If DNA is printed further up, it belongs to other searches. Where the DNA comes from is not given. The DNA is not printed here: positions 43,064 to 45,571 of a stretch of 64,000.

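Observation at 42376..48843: Five-gene, translationally coupled signalling operon mixing chemotaxis-type, Hanks-type and TonB-type modules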

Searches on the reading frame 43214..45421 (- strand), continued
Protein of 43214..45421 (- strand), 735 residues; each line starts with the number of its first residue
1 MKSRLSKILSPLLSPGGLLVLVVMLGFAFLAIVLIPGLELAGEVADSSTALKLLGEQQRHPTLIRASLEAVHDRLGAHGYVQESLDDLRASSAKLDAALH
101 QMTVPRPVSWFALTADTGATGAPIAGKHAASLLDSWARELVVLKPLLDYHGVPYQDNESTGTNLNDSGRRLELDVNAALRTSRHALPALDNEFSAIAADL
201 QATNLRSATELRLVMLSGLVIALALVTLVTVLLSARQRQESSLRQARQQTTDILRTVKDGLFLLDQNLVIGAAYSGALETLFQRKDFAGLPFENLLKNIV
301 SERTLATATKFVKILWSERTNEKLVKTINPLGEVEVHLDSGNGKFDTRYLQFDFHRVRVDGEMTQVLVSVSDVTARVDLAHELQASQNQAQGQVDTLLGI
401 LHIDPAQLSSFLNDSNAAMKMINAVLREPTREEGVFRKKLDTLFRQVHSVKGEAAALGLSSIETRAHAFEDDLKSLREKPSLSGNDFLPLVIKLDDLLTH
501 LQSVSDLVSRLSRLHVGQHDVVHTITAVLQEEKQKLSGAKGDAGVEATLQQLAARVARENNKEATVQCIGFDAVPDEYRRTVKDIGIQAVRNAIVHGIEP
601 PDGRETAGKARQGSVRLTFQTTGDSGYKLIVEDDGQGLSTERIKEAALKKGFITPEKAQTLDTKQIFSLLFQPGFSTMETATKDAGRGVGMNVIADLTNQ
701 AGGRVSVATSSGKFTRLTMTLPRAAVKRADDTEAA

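Call 27: find_related_loci(query=A1, collection=genome_contigs, flank=8000)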
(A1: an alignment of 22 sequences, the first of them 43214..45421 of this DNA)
Query A1 (735 aa) in genome_contigs; peptide patterns used: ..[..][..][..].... (x = any residue, [..] = any of these).
599 stretches matched a pattern (row limit reached: there are more); 590 encode a relative of the query (tblastn E <= 1e-3); the best 80 are kept; 80 distinct loci.
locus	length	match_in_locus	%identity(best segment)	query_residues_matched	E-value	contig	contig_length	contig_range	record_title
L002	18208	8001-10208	83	1-735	0e+0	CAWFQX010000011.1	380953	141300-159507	MAG: uncultured Gammaproteobacteria bacterium isolate MFD00964.bin.1.275 genome assembly, contig: contig_6831, whole gen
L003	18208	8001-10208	72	1-735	0e+0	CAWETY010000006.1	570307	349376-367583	MAG: uncultured Gammaproteobacteria bacterium isolate MFD05705.bin.2.35 genome assembly, contig: contig_31287, whole gen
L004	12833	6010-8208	77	1-735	0e+0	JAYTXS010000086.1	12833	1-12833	MAG: Gammaproteobacteria bacterium isolate GFS_5985 GFS_5985_85, whole genome shotgun sequence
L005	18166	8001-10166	64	13-735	0e+0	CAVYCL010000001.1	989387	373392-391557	MAG: uncultured Gammaproteobacteria bacterium isolate MFD04540.bin.2.28 genome assembly, contig: contig_10281, whole gen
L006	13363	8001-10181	44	18-722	0e+0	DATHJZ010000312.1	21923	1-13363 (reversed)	MAG TPA_asm: Steroidobacteraceae bacterium isolate SMAG_U12565 k141_117939, whole genome shotgun sequence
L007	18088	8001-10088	42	1-722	1e-180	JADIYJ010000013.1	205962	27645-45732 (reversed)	MAG: Proteobacteria bacterium isolate AalE_18-Q3-R2-46_BAT3C.357 tig00007150-10-2072330, whole genome shotgun sequence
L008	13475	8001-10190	44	7-722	3e-179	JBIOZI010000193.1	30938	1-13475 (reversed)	MAG: Steroidobacteraceae bacterium isolate MAG008 k127_3483616, whole genome shotgun sequence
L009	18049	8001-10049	43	17-725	8e-174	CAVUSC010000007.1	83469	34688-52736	MAG: uncultured Gammaproteobacteria bacterium isolate MFD09730.bin.2.108 genome assembly, contig: contig_14869, whole ge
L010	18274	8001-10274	41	20-729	5e-169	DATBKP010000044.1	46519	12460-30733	MAG TPA_asm: Steroidobacteraceae bacterium isolate SMAG_U3949 k141_1266694, whole genome shotgun sequence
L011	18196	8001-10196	41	20-722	4e-163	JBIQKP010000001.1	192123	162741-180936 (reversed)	MAG: Lysobacterales bacterium isolate mag.74f NODE_74_length_192123, whole genome shotgun sequence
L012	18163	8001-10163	50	18-722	0e+0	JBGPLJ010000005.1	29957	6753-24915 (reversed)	MAG: Steroidobacteraceae bacterium isolate OBJ_0618_7090110_265 k141_6555617_length_29957_cov_63.8895, whole genome shot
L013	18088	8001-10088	38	18-723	1e-138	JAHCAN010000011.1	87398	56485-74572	MAG: Steroidobacteraceae bacterium isolate ACE_PRO68 PRO68_11, whole genome shotgun sequence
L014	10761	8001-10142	35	18-725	3e-125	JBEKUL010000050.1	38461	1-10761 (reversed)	MAG: Steroidobacteraceae bacterium isolate SPRUCE 580 SPRUCE_580_50, whole genome shotgun sequence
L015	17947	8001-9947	38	75-735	1e-124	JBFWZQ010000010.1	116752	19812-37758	MAG: Steroidobacteraceae bacterium isolate CA_2019_TPBS_191 NODE_1446_length_116752_cov_8.110680_TPBS, whole genome shot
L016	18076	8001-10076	36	35-723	4e-113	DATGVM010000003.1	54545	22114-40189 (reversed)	MAG TPA_asm: Steroidobacteraceae bacterium isolate SMAG_U10556 k141_594890, whole genome shotgun sequence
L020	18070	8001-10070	30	19-722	5e-96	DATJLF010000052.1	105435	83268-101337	MAG TPA_asm: Cellvibrio sp. isolate SMAG_U15612 k141_250711, whole genome shotgun sequence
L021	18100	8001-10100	30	3-722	4e-96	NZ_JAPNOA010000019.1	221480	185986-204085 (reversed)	Parathalassolituus penaei strain G-43 scaffold21, whole genome shotgun sequence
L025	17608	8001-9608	33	206-724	2e-89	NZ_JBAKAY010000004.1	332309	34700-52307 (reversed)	Psychrobacter proteolyticus strain TI.7.08 c_000000000004, whole genome shotgun sequence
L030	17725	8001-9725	32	172-724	7e-88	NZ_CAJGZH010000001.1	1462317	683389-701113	Psychrobacter glacincola isolate Psychrobacter glacincola 1447, whole genome shotgun sequence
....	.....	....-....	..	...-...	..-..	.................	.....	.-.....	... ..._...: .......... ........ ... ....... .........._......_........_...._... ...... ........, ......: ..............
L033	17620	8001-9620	32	189-733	2e-86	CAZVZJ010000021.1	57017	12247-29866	MAG TPA_asm: uncultured Marinicella sp. isolate binchicken_co366_14 genome assembly, contig: NODE_239_length_57017_cov_1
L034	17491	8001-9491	35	209-723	3e-86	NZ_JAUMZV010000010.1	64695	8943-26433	MAG: Kingella sp. (in: b-proteobacteria) isolate S18M_Sa_18 NODE_156_length_64695_cov_130.984205, whole genome shotgun s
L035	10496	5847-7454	32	180-722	1e-85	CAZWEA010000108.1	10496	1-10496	MAG TPA_asm: uncultured Cocleimonas sp. isolate SRP128015_co1_179 genome assembly, contig: NODE_10225_length_10496_cov_9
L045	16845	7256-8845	34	171-719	3e-79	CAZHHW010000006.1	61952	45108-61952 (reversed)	MAG TPA_asm: uncultured Gammaproteobacteria bacterium isolate SRP193066_co2_437 genome assembly, contig: NODE_160_length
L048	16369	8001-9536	32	200-719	1e-74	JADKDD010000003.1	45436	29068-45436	MAG: Rhodocyclaceae bacterium isolate OdNW_18-Q3-R42-56_BAT3C.215 tig00001646-10-453960, whole genome shotgun sequence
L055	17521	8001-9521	31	191-719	3e-66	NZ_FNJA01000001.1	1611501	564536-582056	Rhodoferax sp. OV413, whole genome shotgun sequence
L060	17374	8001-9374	28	253-728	1e-62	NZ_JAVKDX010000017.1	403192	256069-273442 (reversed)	MAG: Ekhidna sp. isolate E2-BRE-04 k141_10035, whole genome shotgun sequence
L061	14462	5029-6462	37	253-727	2e-89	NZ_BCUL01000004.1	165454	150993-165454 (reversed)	Moraxella atlantae NBRC 14588, whole genome shotgun sequence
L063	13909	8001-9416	28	233-722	7e-61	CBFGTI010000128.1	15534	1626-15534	MAG TPA_asm: uncultured Imperialibacter sp. isolate SRR17295757_binner13_Refined_27 genome assembly, contig: ERZ23398518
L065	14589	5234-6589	29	253-722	2e-60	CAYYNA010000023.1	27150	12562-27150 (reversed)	MAG TPA_asm: uncultured Roseivirgaceae bacterium isolate SRP135972_co1_255 genome assembly, contig: NODE_1567_length_271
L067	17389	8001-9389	29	248-722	1e-57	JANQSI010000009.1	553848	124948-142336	MAG: Cyclobacteriaceae bacterium isolate IP29b_bin.92 k99_2026491, whole genome shotgun sequence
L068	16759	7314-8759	35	219-723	3e-85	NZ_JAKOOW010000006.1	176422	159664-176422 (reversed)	Kingella pumchi strain CICC 24913 NMDC70033523_6, whole genome shotgun sequence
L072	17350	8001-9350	28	260-735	8e-52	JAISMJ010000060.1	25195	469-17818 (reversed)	MAG: Treponema sp. isolate Im510_bin3 k119_2372074, whole genome shotgun sequence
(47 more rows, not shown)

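Call 35: search_protein_families(library=pfam, proteins=[L025:6552-7409:+, L055:6595-7428:+, L063:6287-7156:+, L061:3253-4203:+, L020:5840-7648:+, L021:5262-7778:+, L045:5650-6498:+, L033:6844-7551:+, L072:6072-7025:+, L048:6316-7374:+], max_evalue=0.0001)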
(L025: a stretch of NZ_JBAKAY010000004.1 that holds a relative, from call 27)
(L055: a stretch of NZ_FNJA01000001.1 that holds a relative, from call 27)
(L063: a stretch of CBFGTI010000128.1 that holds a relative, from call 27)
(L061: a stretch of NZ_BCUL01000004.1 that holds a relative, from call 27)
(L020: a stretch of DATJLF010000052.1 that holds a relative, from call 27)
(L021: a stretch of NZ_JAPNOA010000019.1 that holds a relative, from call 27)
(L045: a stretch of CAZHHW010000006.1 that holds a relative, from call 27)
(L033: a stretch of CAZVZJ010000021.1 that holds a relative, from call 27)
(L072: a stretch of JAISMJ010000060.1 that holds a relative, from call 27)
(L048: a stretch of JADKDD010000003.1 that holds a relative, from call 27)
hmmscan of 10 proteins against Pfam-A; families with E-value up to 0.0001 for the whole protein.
L025:6552-7409:+ (286 aa): 2 families
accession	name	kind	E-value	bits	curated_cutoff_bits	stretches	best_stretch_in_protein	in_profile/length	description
PF00497.25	SBP_bac_3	-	2.8e-32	111.7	26.4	1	50-271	1-131/132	Bacterial extracellular solute-binding proteins, family 3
PF09084.16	NMT1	-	5.1e-08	33.5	20.5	1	84-241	18-185/216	NMT1/THI5 like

L055:6595-7428:+ (278 aa): 2 families
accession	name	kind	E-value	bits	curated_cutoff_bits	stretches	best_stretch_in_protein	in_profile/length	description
PF00005.33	ABC_tran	-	5.4e-36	124.7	25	1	28-178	1-136/137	ABC transporter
PF13304.12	AAA_21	-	2.6e-05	24.9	27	0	150-210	237-299/304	AAA domain, putative AbiEii toxin, Type IV TA system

L063:6287-7156:+ (290 aa): 1 family
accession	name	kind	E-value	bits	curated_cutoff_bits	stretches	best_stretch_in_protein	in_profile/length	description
PF12849.12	PBP_like_2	-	1.7e-28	100.6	27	1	15-262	7-264/267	PBP superfamily domain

L061:3253-4203:+ (317 aa): 1 family
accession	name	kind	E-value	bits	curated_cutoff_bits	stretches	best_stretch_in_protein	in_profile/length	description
PF00497.25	SBP_bac_3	-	2.1e-37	128.3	26.4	1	80-299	1-129/132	Bacterial extracellular solute-binding proteins, family 3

L020:5840-7648:+ (603 aa): 4 families
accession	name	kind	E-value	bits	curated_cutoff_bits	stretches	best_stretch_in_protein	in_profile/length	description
PF00664.28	ABC_membrane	-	2e-39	136.4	28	1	45-317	2-273/274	ABC transporter transmembrane region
PF00005.33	ABC_tran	-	4e-33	115.4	25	1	380-529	1-137/137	ABC transporter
PF02463.25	SMC_N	-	1.5e-07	31.6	40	1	419-570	109-210/220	RecF/RecN/SMC N terminal domain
PF09818.15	ABC_ATPase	-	9.5e-05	22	23.2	0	471-531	129-188/283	P-loop domain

L021:5262-7778:+ (839 aa): 1 family
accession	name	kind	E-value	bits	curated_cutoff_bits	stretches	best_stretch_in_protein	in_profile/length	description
PF03372.29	Exo_endo_phos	-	7.8e-07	29.5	24.5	1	545-827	12-225/225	Endonuclease/Exonuclease/phosphatase family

L045:5650-6498:+ (283 aa): 2 families
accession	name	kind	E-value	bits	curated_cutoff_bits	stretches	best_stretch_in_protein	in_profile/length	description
PF08379.15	Bact_transglu_N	-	4.3e-21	75.9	27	1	4-81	1-79/80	Bacterial transglutaminase-like N-terminal region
PF01841.26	Transglut_core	-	4.6e-19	69.1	23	1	144-237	15-108/108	Transglutaminase-like superfamily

L033:6844-7551:+ (236 aa): 1 family
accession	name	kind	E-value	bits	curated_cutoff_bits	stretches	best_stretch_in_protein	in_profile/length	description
PF09694.16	Gcw_chp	-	2.6e-41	142.6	24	1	24-219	4-207/230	Bacterial protein of unknown function (Gcw_chp)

L072:6072-7025:+ (318 aa): 2 families
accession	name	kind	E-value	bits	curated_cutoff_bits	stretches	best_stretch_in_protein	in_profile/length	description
PF19279.4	YegS_C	-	1.3e-11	44.9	27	1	192-305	41-156/158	YegS C-terminal NAD kinase beta sandwich-like domain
PF00781.29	DAGK_cat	-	3.7e-11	43.1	23.6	1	4-131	3-123/125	Diacylglycerol kinase catalytic domain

L048:6316-7374:+ (353 aa): 1 family
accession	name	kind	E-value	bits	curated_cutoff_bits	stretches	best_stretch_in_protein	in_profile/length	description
PF01758.21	SBF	-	2.6e-33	115.7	24.3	1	60-254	2-190/191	Sodium Bile acid symporter family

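Call 77: search_protein_families(library=pfam, alignment_id=A5, max_evalue=0.00001)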
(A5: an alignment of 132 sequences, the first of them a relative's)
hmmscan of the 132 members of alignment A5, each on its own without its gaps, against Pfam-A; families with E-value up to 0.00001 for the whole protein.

A. member 1, L001:69-1601:+ (511 aa): 1 family
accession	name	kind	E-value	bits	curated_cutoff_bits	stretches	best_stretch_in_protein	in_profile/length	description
PF05960.17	DUF885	-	1.1e-93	316.1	32.4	1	3-505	33-532/532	Bacterial protein of unknown function (DUF885)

B. families by the number of members that match (of 132 scanned): 132 families (the first 25 are shown)
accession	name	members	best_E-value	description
PF02826.25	2-Hacid_dh_C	3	2e-55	D-isomer specific 2-hydroxyacid dehydrogenase, NAD binding domain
PF05193.26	Peptidase_M16_C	3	1.4e-43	Peptidase M16 inactive domain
PF21993.1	TetR_C_13_2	3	1.5e-17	Transcriptional regulator LmrA/YxaF-like, C-terminal domain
PF00675.25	Peptidase_M16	3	1.7e-16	Insulinase (Peptidase family M16)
PF00440.29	TetR_N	3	8.4e-14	Bacterial regulatory proteins, tetR family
PF17820.7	PDZ_6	3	3e-10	PDZ domain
PF00595.29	PDZ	3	2.4e-07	PDZ domain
PF13649.12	Methyltransf_25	3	2.9e-07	Methyltransferase domain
PF00456.26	Transketolase_N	2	4.8e-155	Transketolase, thiamine diphosphate binding domain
PF03710.21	GlnE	2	6.2e-152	Glutamate-ammonia ligase adenylyltransferase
PF05221.23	AdoHcyase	2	1.3e-145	S-adenosyl-L-homocysteine hydrolase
PF00275.25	EPSP_synthase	2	1e-120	EPSP synthase (3-phosphoshikimate 1-carboxyvinyltransferase)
PF00670.27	AdoHcyase_NAD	2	2e-80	S-adenosyl-L-homocysteine hydrolase, NAD binding domain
PF01596.23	Methyltransf_3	2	2.5e-72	O-methyltransferase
PF01963.22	TraB_PrgY_gumN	2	4.3e-67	TraB/PrgY/gumN family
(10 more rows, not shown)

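Call 84: search_protein_families(library=pfam, proteins=[L012:6615-7064:+, L010:11250-11699:+, L011:11130-11579:+, L016:6047-6496:+, L013:6187-6636:+, L006:5889-6338:+, L009:5839-6300:+, L005:5752-6201:+, L005:4466-4915:+], max_evalue=10)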
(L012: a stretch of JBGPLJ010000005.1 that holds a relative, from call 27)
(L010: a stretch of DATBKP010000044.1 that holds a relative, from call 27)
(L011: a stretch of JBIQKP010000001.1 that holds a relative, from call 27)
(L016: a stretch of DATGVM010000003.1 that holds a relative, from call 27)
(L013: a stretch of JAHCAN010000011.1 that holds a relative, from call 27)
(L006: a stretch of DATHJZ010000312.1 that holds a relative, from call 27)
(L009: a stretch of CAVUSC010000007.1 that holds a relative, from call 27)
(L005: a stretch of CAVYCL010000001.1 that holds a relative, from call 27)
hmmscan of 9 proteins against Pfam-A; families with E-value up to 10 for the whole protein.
L012:6615-7064:+ (150 aa): 2 families
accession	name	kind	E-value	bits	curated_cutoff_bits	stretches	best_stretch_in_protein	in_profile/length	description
PF00072.30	Response_reg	-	0.0053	17.3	30.2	1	26-128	2-96/111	Response regulator receiver domain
PF00702.32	Hydrolase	-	0.13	13.1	26.4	1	13-123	28-134/191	haloacid dehalogenase-like hydrolase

L010:11250-11699:+ (150 aa): 1 family
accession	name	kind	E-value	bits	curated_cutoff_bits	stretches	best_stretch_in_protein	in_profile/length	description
PF00072.30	Response_reg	-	0.19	12.3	30.2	1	48-130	24-105/111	Response regulator receiver domain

L011:11130-11579:+ (150 aa): 1 family
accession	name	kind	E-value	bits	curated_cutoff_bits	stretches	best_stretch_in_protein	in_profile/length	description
PF00072.30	Response_reg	-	0.016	15.8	30.2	1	47-129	24-105/111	Response regulator receiver domain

L016:6047-6496:+ (150 aa): 0 families

L013:6187-6636:+ (150 aa): 1 family
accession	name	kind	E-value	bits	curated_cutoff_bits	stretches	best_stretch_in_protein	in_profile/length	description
PF21337.3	Peptidase_M17_N_1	-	0.22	12.1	27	1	57-116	11-69/118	M17 aminopeptidase, N-terminal domain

L006:5889-6338:+ (150 aa): 0 families

L009:5839-6300:+ (154 aa): 1 family
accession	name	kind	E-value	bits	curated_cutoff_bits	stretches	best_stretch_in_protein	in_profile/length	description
PF18670.6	V_ATPase_I_N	-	0.037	14.9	25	1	82-147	6-72/90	V-type ATPase subunit I, N-terminal domain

L005:5752-6201:+ (150 aa): 1 family
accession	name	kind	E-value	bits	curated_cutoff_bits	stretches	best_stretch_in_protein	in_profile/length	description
PF24881.1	DUF7739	-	0.053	14.6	27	1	46-116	17-88/98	Domain of unknown function (DUF7739)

L005:4466-4915:+ (150 aa): 2 families
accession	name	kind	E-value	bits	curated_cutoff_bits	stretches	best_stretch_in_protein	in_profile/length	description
PF00072.30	Response_reg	-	0.0077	16.8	30.2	1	80-120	56-96/111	Response regulator receiver domain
PF03709.21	OKR_DC_1_N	-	0.065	13.9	29.3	1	59-113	35-83/111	Orn/Lys/Arg decarboxylase, N-terminal domain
